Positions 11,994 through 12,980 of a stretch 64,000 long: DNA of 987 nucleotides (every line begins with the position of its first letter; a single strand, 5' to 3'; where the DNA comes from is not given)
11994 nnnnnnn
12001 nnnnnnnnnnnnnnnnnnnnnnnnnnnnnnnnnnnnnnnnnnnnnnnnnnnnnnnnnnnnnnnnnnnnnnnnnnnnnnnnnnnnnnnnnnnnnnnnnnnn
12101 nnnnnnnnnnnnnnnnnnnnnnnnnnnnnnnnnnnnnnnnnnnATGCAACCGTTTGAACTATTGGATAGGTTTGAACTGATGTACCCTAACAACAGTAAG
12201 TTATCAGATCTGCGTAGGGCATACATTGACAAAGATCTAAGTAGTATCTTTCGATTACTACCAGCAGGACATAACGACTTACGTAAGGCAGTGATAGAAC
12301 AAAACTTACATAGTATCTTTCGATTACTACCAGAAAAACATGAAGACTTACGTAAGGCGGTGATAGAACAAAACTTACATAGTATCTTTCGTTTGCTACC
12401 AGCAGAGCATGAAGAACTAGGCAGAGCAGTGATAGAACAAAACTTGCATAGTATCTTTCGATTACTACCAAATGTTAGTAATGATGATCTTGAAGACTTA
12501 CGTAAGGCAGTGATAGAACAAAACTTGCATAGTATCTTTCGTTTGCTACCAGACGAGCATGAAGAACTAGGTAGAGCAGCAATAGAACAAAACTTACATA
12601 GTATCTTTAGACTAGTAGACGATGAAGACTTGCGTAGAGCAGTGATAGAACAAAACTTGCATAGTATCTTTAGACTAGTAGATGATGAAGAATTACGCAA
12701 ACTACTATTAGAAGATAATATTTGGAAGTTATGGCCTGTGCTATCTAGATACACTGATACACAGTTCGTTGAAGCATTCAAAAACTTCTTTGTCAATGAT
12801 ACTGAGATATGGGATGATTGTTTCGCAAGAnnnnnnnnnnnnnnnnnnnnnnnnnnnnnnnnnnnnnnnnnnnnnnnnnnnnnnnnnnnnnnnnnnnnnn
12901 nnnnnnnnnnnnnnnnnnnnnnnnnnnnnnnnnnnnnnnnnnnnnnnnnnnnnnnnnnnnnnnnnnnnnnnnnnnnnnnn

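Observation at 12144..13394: Protein with about seven tandem 21-22-aa repeats of the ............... motif fused to a globular C-terminal domain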

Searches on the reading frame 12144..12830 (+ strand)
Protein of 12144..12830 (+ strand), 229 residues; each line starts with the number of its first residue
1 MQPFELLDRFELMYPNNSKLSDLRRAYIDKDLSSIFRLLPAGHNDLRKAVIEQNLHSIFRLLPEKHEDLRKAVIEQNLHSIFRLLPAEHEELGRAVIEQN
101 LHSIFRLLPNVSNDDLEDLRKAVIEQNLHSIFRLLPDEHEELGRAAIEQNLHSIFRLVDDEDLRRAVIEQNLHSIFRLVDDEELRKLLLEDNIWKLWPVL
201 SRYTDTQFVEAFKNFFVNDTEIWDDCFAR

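Call 58: predict_structure(alignment_id=A3)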
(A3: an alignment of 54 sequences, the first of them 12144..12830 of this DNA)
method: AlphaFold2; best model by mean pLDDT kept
length: 229 residues; sequences in the alignment: 54
mean_pLDDT: 89.5   pTM: 0.79
mean pLDDT of the five models: 89.5, 89.1, 80.5, 79.7, 71.7
residues with pLDDT >= 90: 141; 70-90: 85; 50-70: 3; < 50: 0
segments of 3 or more residues with pLDDT < 50: none
pLDDT, mean of each block of 10 residues (from residue 1): 91 94 96 96 95 96 94 90 82 83 78 76 83 79 90 93 96 96 96 95 91 90 78
secondary structure, 60 per line:
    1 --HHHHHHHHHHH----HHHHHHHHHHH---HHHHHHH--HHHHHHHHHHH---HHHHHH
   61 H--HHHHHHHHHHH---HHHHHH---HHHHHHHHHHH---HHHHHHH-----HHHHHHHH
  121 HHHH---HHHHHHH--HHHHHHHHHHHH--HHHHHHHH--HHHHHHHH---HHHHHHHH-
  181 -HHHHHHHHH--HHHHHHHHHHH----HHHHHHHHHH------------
elements in order: H3-13 H18-28 H32-38 H41-51 H55-61 H64-74 H78-83 H87-97 H101-107 H113-124 H128-134 H137-148 H151-158 H161-168 H172-179 H182-190 H193-203 H208-217
